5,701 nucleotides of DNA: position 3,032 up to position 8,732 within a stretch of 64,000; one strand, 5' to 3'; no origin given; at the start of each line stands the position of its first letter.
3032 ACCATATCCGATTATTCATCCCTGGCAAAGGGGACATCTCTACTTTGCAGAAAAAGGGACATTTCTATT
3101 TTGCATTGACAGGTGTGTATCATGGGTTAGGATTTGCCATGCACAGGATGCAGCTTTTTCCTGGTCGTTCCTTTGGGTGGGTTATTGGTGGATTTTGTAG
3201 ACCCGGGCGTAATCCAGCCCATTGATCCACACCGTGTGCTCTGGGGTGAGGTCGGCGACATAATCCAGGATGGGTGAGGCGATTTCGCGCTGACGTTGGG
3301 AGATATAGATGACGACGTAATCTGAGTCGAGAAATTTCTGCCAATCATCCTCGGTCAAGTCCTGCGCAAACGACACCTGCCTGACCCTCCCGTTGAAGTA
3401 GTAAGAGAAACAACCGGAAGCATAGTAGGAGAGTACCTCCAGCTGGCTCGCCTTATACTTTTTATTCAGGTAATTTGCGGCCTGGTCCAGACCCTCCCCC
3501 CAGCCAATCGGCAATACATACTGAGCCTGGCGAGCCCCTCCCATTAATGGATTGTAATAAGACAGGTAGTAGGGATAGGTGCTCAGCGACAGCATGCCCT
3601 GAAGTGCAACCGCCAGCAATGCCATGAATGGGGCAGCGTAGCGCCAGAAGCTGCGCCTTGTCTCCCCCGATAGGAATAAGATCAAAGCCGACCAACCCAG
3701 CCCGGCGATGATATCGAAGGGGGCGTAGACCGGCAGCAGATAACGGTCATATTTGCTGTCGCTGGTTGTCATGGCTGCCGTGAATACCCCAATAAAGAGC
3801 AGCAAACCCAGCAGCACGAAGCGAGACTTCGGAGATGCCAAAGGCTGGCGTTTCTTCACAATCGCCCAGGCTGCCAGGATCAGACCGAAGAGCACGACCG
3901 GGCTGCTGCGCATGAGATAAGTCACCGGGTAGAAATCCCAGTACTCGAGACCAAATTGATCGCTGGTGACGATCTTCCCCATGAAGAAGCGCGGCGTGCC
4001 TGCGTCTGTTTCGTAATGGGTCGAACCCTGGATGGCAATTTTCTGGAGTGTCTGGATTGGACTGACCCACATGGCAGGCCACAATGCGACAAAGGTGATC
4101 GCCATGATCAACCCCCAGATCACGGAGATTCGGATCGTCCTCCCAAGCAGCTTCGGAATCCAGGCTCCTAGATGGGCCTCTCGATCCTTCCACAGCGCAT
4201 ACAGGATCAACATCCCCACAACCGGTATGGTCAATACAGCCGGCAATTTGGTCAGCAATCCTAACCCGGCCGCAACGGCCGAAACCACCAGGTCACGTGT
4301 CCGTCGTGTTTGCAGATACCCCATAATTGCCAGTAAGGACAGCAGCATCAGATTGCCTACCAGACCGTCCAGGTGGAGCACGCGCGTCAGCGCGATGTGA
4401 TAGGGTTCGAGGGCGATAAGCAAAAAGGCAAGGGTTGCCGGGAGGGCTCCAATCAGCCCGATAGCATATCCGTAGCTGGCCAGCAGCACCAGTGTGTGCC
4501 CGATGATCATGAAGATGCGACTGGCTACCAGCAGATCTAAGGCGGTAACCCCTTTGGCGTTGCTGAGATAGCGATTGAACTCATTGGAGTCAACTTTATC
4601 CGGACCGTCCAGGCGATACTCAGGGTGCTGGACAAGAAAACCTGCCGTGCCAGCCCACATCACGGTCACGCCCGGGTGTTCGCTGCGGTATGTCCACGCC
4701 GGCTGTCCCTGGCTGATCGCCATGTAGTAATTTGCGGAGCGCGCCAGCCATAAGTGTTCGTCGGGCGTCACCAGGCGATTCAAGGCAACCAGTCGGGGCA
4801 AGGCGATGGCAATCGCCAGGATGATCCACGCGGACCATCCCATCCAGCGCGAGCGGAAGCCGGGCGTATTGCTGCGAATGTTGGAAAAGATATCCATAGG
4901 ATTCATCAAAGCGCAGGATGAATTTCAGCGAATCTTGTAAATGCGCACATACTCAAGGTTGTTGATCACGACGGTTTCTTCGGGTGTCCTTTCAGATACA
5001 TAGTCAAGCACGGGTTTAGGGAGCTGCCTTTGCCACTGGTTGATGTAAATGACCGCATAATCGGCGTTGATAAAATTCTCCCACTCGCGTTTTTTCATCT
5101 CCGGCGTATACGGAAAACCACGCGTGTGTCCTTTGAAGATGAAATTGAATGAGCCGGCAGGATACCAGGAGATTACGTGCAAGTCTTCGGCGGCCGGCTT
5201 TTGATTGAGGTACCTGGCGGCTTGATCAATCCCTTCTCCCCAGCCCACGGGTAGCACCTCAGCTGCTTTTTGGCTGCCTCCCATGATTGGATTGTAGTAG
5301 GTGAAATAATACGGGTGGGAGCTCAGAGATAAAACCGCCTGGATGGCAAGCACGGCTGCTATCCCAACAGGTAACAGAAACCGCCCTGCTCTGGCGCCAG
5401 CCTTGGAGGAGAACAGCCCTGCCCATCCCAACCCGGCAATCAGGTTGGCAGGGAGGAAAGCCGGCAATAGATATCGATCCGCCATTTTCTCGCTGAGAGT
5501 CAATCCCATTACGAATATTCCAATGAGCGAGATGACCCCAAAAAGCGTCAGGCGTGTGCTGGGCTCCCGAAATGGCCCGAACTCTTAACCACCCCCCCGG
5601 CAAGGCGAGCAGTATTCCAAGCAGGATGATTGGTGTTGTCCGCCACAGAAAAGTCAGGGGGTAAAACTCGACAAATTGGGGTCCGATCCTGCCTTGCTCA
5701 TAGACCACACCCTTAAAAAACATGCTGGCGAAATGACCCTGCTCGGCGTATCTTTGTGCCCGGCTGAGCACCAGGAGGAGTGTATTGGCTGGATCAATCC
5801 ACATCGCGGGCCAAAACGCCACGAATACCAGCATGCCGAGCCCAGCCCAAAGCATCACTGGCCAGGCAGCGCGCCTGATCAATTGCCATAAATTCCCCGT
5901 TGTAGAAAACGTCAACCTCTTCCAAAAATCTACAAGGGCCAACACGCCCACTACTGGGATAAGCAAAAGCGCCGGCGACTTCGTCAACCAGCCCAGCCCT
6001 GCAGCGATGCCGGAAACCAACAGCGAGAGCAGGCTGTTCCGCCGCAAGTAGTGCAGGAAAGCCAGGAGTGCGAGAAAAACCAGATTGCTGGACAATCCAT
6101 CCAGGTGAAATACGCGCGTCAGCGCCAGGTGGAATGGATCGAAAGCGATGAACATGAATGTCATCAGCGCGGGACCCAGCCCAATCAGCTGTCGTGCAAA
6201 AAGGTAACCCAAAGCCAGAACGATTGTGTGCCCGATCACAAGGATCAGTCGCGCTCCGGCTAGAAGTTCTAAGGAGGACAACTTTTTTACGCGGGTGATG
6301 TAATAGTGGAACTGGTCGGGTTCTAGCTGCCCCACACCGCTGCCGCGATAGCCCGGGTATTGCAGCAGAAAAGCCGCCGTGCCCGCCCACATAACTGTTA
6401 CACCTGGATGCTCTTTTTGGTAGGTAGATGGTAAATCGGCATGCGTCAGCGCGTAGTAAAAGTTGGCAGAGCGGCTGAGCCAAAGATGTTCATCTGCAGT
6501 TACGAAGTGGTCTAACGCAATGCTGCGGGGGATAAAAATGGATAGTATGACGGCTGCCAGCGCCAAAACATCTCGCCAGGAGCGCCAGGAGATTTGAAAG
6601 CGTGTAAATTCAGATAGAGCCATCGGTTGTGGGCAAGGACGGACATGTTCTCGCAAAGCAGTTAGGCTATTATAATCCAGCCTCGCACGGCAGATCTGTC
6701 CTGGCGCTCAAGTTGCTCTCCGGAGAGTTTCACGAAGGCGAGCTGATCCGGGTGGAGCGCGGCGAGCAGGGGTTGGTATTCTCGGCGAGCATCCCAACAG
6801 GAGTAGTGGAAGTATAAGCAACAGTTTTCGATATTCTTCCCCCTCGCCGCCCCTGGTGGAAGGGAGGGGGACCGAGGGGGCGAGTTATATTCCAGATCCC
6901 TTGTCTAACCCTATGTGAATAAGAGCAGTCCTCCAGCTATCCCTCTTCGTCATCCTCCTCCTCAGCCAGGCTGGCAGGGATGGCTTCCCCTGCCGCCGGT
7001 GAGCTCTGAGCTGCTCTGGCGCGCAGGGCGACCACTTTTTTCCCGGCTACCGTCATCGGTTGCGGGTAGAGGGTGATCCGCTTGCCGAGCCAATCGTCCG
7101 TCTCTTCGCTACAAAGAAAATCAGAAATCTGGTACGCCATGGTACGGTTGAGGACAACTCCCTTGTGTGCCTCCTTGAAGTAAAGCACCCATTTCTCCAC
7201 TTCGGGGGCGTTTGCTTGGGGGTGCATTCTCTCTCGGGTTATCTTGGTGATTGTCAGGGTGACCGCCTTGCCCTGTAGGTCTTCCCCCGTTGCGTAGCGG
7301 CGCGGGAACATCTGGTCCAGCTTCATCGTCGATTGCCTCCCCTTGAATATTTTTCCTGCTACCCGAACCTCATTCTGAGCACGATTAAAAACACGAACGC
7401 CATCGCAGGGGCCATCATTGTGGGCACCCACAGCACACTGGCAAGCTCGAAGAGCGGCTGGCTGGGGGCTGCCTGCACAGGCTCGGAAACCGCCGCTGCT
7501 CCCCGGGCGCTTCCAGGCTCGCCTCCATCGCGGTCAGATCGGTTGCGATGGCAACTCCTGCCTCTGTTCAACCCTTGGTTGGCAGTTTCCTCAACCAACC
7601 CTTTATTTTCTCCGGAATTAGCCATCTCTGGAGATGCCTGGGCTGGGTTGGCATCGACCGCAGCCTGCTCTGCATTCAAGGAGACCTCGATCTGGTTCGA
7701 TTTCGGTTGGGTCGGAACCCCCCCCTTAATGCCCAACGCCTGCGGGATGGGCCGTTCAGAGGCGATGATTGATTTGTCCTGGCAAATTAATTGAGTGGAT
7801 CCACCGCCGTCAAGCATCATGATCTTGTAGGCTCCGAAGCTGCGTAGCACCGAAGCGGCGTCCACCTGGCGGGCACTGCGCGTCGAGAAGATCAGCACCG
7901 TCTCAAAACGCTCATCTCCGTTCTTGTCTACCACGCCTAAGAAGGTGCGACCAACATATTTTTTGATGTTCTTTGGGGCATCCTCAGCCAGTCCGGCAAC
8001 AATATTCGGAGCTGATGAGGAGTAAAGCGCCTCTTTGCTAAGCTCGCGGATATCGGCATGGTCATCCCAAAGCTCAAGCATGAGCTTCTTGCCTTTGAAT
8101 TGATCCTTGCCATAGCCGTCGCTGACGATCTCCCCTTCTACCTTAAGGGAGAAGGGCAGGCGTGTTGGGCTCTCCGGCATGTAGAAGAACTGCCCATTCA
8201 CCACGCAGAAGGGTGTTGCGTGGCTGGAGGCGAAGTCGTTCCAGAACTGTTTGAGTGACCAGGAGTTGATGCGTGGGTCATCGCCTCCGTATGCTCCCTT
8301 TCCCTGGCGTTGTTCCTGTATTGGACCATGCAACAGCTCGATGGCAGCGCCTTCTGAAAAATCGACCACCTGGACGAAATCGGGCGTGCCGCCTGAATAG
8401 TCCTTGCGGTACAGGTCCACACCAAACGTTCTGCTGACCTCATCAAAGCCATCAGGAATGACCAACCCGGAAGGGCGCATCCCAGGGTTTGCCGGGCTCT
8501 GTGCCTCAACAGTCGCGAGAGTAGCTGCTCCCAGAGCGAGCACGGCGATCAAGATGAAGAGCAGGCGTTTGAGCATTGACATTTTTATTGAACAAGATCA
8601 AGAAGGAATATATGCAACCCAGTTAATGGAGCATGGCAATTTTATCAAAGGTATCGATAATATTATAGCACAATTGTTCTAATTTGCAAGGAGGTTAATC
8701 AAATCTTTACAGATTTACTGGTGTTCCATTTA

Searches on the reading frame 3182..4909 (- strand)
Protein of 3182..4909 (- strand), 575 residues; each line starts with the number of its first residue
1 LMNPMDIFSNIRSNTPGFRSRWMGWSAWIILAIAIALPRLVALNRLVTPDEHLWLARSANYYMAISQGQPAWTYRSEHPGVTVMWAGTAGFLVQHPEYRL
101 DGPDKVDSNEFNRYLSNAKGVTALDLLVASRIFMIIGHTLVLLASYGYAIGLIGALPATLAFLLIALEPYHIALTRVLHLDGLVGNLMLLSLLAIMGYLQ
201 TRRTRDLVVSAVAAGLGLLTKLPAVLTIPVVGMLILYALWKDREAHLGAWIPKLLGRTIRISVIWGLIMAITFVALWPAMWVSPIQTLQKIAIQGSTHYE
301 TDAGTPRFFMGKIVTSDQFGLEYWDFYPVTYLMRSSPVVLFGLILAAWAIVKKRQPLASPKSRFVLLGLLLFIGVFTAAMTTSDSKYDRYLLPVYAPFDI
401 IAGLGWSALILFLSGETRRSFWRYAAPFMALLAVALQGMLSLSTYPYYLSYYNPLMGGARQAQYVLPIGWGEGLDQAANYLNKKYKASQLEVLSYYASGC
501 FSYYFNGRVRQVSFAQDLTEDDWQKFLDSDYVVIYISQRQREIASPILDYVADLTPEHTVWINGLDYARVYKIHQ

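Call 47: search_protein_families(library=pfam, proteins=[window:3182-4909:-], max_evalue=0.00001)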
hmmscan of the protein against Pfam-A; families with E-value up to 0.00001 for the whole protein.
window:3182-4909:- (575 aa): 1 family
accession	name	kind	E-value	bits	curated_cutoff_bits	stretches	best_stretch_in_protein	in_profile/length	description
PF13231.12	PMT_2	-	4.8e-07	30.6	26.1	1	128-262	22-152/160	Dolichyl-phosphate-mannose-protein mannosyltransferase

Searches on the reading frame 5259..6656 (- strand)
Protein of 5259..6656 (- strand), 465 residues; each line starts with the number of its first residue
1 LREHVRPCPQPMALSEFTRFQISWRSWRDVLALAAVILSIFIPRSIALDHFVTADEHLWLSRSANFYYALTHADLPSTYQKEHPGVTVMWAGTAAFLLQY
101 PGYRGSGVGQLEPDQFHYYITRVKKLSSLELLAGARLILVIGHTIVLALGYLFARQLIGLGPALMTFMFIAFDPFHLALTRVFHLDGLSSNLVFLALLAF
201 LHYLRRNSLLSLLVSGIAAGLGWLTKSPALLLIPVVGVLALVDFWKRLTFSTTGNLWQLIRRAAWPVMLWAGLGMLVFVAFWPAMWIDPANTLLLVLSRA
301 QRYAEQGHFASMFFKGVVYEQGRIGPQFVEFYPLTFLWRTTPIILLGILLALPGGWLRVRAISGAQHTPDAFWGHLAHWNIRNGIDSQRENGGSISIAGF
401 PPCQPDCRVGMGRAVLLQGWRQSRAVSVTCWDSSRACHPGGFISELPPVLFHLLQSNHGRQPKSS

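Call 47: search_protein_families(library=pfam, proteins=[window:5259-6656:-], max_evalue=0.00001)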
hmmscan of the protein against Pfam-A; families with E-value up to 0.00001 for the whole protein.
window:5259-6656:- (465 aa): 2 families
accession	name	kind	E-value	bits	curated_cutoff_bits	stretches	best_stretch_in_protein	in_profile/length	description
PF13231.12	PMT_2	-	1.5e-08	35.4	26.1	1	134-252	23-140/160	Dolichyl-phosphate-mannose-protein mannosyltransferase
PF02366.24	PMT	-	3.1e-06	27.4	22.7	1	134-265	84-215/245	Dolichyl-phosphate-mannose-protein mannosyltransferase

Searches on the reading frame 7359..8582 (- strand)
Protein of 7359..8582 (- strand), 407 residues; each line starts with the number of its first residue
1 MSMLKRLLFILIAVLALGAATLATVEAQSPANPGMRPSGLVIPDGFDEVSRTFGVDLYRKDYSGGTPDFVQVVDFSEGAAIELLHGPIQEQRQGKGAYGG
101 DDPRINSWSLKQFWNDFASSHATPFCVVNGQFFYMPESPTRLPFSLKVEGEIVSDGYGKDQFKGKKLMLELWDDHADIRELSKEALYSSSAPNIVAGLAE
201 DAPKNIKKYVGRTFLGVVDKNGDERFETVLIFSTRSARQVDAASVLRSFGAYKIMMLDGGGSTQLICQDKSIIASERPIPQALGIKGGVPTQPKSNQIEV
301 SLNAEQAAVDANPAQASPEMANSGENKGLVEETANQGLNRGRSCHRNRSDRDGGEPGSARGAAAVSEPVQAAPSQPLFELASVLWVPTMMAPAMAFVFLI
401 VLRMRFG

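Call 47: search_protein_families(library=pfam, proteins=[window:7359-8582:-], max_evalue=0.00001)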
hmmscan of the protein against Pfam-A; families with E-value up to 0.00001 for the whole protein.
window:7359-8582:- (407 aa): 1 family
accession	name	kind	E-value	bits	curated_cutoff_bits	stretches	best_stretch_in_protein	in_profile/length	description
PF09992.14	NAGPA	-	7e-07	30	25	1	209-285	89-168/169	Phosphodiester glycosidase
